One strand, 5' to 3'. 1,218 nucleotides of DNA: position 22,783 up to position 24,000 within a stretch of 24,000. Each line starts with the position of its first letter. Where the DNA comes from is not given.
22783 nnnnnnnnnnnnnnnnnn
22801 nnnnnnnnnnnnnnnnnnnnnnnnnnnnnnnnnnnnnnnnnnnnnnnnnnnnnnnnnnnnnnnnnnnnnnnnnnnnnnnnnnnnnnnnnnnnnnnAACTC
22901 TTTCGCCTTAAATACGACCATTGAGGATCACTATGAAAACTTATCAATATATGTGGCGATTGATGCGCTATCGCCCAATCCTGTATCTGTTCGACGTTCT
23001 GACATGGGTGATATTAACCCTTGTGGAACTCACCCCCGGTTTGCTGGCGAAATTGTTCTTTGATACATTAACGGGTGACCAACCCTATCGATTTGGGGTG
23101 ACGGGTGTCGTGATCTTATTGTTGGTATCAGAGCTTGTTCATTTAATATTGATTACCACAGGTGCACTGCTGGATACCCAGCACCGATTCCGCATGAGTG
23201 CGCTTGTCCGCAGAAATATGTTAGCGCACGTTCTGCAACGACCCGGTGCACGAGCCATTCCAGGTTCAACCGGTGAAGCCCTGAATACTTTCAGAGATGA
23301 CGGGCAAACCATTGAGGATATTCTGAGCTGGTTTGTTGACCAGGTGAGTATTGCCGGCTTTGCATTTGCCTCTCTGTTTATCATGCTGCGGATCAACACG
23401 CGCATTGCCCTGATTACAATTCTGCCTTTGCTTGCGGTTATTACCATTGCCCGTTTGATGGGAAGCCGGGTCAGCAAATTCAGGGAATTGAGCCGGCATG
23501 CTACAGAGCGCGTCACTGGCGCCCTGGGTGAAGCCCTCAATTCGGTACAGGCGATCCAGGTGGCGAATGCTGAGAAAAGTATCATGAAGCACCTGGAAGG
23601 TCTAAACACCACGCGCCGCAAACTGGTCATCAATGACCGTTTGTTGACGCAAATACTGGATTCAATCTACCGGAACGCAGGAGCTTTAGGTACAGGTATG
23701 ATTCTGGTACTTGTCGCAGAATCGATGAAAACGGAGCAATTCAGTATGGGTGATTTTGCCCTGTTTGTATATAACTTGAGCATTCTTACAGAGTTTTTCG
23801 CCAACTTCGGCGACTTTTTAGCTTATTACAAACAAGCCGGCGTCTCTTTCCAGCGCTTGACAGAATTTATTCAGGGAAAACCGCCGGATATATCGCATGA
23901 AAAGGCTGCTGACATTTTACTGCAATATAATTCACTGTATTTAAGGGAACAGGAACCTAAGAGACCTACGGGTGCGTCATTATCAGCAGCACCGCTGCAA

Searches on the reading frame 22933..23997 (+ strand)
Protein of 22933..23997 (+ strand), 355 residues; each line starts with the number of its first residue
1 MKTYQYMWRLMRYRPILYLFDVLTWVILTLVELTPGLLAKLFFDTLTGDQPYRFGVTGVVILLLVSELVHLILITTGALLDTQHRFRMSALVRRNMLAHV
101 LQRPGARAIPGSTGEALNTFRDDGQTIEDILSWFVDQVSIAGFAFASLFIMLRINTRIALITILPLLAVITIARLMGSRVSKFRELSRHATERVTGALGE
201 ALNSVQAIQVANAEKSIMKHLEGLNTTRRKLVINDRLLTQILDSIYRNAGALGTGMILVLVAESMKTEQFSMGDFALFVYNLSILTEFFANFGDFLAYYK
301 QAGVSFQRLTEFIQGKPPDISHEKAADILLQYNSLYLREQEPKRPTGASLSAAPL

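Call 12: search_protein_families(library=pfam, proteins=[window:22933-23997:+])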
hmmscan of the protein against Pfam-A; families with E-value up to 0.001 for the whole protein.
window:22933-23997:+ (355 aa): 1 family
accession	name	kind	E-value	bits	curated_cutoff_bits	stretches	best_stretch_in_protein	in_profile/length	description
PF00664.28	ABC_membrane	-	5.7e-12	46.3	28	1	38-286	21-271/274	ABC transporter transmembrane region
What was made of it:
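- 22933..24000 (+): ABC2, the partner half-transporter, cut by the window end. Pfam ABC_membrane (call 12).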
